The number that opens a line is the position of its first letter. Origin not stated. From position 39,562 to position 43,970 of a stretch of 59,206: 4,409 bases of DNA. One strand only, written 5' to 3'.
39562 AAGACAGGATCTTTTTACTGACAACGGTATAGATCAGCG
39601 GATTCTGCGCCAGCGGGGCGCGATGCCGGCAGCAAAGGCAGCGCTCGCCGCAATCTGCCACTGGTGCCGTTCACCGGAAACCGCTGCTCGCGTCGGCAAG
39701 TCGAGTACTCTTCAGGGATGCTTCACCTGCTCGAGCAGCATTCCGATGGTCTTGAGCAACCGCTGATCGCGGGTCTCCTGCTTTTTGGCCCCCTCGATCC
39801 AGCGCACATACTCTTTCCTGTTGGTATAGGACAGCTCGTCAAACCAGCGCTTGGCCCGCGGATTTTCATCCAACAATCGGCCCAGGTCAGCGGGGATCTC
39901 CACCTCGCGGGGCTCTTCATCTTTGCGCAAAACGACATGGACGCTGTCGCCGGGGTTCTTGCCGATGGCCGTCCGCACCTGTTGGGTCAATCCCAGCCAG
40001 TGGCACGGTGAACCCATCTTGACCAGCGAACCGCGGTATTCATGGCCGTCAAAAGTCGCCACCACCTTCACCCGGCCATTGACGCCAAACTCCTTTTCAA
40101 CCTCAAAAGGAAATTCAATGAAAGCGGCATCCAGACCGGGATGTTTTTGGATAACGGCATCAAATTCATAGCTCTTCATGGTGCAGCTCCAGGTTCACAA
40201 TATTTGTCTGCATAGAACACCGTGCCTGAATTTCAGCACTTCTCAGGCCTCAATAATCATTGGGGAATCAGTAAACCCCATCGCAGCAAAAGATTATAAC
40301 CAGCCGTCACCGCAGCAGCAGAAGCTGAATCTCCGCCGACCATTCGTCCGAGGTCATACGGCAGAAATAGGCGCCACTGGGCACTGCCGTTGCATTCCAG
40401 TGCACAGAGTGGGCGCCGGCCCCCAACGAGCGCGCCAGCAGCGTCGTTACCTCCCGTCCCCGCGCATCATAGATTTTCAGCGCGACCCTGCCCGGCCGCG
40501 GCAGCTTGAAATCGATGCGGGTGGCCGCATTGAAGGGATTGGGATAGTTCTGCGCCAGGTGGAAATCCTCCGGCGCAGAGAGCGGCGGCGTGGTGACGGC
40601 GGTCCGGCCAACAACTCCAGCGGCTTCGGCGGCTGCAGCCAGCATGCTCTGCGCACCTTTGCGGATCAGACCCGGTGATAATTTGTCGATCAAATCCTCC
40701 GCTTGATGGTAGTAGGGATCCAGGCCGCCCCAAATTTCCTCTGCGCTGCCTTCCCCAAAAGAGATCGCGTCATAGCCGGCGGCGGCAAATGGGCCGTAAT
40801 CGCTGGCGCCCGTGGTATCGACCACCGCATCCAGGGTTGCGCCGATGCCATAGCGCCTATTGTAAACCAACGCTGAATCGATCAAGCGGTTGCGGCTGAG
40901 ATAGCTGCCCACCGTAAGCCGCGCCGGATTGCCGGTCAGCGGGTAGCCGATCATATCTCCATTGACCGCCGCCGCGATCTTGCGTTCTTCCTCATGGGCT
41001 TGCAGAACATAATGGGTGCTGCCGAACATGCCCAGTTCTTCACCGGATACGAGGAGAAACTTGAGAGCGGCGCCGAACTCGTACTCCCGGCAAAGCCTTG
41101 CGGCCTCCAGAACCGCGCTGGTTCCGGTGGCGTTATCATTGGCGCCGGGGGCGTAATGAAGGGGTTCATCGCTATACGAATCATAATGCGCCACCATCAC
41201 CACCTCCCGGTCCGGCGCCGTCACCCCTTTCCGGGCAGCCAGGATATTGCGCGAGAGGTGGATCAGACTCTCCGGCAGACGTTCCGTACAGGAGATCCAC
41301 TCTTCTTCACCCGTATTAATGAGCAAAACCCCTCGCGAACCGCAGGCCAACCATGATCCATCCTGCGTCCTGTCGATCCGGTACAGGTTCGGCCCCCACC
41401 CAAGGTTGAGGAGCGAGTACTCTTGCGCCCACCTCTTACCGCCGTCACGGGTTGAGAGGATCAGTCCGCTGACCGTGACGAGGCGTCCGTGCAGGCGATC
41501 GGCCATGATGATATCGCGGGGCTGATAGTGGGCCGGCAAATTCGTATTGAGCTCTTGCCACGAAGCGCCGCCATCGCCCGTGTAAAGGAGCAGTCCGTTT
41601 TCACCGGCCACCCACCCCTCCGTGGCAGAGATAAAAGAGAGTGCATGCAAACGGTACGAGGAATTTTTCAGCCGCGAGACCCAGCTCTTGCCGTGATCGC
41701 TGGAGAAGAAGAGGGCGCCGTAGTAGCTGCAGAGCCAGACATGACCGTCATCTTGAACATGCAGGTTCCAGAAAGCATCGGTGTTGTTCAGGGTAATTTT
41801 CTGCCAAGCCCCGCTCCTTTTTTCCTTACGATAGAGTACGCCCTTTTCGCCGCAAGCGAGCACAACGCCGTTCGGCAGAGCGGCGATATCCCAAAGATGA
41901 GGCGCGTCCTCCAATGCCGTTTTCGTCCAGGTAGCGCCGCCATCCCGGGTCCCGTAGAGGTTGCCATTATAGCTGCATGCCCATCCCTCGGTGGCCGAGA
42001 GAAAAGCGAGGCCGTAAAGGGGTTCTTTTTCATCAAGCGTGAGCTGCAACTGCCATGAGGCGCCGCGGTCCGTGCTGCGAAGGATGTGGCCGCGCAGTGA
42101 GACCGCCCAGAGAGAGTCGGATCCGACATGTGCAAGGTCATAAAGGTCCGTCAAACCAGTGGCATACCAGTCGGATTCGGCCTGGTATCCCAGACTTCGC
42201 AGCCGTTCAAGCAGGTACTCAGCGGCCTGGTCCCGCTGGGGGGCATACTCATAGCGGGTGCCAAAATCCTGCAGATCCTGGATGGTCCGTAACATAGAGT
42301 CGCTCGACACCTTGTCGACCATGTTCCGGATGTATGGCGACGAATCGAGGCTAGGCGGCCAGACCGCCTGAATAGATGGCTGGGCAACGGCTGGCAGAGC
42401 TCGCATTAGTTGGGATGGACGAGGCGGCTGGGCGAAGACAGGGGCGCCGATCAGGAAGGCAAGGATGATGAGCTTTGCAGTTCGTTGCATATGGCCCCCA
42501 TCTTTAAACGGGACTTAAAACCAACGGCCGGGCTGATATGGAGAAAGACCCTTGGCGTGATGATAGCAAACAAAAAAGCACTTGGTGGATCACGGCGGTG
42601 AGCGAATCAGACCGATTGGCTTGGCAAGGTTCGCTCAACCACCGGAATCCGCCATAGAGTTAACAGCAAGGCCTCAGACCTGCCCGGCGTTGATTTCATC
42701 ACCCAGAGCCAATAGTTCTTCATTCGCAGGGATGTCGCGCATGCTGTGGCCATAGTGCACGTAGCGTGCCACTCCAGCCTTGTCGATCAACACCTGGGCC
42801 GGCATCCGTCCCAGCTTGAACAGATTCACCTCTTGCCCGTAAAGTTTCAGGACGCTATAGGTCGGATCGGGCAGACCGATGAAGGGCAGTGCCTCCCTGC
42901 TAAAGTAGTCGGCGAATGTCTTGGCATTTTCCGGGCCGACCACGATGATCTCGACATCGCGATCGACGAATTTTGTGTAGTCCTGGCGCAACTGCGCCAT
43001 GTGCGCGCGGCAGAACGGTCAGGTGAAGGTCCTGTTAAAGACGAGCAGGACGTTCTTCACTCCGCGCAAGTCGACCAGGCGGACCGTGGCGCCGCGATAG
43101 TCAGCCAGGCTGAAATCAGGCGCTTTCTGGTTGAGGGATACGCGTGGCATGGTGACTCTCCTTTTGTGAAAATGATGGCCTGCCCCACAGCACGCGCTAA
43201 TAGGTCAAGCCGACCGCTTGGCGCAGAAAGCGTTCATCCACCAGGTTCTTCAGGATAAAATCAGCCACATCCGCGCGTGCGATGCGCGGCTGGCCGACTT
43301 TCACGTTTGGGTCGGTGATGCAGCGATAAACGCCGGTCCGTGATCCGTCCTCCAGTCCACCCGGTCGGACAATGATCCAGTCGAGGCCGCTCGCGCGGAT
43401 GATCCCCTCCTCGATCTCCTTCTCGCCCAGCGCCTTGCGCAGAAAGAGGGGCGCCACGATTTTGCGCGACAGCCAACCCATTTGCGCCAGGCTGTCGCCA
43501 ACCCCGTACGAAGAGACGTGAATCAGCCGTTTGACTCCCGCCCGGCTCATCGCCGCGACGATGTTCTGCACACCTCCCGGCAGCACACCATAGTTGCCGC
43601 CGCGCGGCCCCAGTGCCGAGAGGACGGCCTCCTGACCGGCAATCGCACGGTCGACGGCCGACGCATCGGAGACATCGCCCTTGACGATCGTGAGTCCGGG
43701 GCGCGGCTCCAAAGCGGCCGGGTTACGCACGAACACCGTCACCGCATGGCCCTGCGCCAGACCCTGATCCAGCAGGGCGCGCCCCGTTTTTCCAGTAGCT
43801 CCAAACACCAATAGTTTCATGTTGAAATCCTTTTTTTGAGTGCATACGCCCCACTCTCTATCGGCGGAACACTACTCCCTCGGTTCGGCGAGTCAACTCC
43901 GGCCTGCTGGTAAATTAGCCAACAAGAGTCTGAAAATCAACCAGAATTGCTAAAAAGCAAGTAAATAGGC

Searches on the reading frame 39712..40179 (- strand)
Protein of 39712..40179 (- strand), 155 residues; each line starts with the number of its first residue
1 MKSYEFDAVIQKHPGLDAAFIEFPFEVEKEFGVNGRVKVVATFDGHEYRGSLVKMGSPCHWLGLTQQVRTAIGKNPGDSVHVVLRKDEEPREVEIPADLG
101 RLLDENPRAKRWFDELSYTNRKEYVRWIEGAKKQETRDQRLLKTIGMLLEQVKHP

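Call 48: search_protein_families(library=pfam, proteins=[window:39712-40179:-], max_evalue=0.00001)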
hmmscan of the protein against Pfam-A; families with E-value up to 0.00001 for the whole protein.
window:39712-40179:- (155 aa): 2 families
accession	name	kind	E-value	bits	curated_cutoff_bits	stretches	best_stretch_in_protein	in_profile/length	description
PF08922.17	DUF1905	-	1.5e-24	86.3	24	1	6-84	1-81/81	Domain of unknown function (DUF1905)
PF13376.11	OmdA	-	6.3e-22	77.7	25.6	1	92-150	1-59/60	Bacteriocin-protection, YdeI or OmpD-Associated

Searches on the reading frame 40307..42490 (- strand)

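Call 48: search_protein_families(library=pfam, proteins=[window:40307-42490:-], max_evalue=0.00001)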
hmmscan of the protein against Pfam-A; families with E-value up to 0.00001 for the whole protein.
window:40307-42490:- (727 aa): 4 families
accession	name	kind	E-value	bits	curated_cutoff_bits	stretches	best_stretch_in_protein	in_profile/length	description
PF04389.22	Peptidase_M28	-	7.2e-31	107.8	21.3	1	415-618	1-191/193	Peptidase family M28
PF14870.12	PSII_BNR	-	8.4e-28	97.9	27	1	224-400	4-181/303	Photosynthesis system II assembly factor YCF48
PF15902.12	Sortilin-Vps10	-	2.3e-07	30.4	33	0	135-242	2-122/446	Sortilin, neurotensin receptor 3,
PF18962.6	Por_Secre_tail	-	2.3e-06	28.2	27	1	649-716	2-66/75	Secretion system C-terminal sorting domain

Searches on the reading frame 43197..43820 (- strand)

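Call 48: search_protein_families(library=pfam, proteins=[window:43197-43820:-], max_evalue=0.00001)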
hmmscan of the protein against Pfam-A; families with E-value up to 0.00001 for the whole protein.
window:43197-43820:- (207 aa): 4 families
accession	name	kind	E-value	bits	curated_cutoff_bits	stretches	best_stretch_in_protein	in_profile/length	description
PF13460.12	NAD_binding_10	-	7.9e-49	166.4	27.2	1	7-195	1-183/184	NAD(P)H-binding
PF05368.20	NmrA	-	8.1e-15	55.6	27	1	2-138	4-136/298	NmrA-like family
PF01370.27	Epimerase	-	1.6e-10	41.3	20.9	1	4-153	2-169/240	NAD dependent epimerase/dehydratase family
PF04321.23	RmlD_sub_bind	-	8.5e-08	32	27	1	1-154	1-149/287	RmlD substrate binding domain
